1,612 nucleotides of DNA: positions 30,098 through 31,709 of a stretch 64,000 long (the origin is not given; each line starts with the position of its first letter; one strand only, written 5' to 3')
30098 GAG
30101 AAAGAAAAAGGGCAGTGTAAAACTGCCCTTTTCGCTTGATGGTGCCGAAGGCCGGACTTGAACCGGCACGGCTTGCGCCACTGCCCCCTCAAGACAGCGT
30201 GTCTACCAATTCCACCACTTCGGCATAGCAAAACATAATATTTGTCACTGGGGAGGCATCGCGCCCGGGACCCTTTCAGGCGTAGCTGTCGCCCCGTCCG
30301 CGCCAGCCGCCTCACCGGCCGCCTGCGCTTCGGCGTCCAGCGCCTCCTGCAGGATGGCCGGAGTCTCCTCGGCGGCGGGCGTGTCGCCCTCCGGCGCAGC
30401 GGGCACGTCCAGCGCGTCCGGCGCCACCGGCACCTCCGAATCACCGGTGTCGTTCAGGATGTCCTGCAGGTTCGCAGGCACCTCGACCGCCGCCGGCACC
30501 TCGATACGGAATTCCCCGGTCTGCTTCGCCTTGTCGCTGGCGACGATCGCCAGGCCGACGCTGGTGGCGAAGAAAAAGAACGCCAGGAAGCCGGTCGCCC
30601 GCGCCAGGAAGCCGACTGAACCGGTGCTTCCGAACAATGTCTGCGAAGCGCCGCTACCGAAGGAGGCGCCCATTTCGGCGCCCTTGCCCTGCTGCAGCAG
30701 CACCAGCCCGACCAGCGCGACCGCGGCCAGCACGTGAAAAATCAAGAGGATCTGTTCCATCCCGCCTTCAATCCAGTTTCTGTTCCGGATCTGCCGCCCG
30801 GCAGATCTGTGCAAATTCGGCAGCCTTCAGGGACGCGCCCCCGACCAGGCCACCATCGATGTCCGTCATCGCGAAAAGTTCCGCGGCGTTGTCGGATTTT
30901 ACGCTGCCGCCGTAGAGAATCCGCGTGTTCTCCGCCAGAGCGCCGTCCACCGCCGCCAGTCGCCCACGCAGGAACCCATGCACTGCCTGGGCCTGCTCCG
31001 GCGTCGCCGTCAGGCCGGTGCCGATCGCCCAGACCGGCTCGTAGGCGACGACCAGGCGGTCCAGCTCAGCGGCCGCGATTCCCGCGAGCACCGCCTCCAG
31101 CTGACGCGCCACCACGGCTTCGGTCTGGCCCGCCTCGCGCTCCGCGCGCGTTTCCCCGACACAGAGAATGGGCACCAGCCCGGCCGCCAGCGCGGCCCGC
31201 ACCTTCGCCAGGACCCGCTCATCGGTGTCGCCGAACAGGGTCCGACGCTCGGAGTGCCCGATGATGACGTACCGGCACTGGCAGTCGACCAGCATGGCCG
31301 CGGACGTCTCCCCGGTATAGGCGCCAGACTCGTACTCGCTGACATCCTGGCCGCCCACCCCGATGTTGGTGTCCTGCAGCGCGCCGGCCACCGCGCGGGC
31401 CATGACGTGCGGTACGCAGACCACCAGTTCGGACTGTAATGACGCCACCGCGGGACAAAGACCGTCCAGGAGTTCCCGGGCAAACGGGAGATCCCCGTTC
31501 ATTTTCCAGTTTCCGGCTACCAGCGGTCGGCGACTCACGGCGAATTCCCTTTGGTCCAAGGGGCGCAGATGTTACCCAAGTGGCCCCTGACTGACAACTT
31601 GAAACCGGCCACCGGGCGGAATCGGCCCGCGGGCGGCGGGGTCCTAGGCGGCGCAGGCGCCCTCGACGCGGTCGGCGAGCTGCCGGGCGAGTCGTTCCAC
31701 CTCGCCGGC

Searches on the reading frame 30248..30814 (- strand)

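Call 51: search_protein_families(library=pfam, proteins=[window:30248-30814:-], max_evalue=0.00001)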
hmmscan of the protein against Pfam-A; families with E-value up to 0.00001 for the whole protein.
window:30248-30814:- (189 aa): 1 family
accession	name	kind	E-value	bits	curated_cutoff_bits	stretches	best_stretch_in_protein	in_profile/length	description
PF03840.19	SecG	-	2.6e-19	69.5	29.2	1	22-90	1-69/70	Preprotein translocase SecG subunit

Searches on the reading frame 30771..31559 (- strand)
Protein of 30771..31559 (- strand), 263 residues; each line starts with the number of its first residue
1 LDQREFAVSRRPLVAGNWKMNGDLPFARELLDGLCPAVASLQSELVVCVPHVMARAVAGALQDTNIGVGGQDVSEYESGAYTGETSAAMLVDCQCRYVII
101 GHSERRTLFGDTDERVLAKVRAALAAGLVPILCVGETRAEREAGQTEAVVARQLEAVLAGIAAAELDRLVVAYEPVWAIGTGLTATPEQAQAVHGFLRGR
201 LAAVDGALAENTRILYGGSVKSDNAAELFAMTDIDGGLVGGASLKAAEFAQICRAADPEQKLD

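Call 51: search_protein_families(library=pfam, proteins=[window:30771-31559:-], max_evalue=0.00001)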
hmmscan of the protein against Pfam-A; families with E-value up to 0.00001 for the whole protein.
window:30771-31559:- (263 aa): 1 family
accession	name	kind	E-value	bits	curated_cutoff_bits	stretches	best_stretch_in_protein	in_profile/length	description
PF00121.24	TIM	-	1.4e-93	313.3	20.1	1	12-255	1-244/245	Triosephosphate isomerase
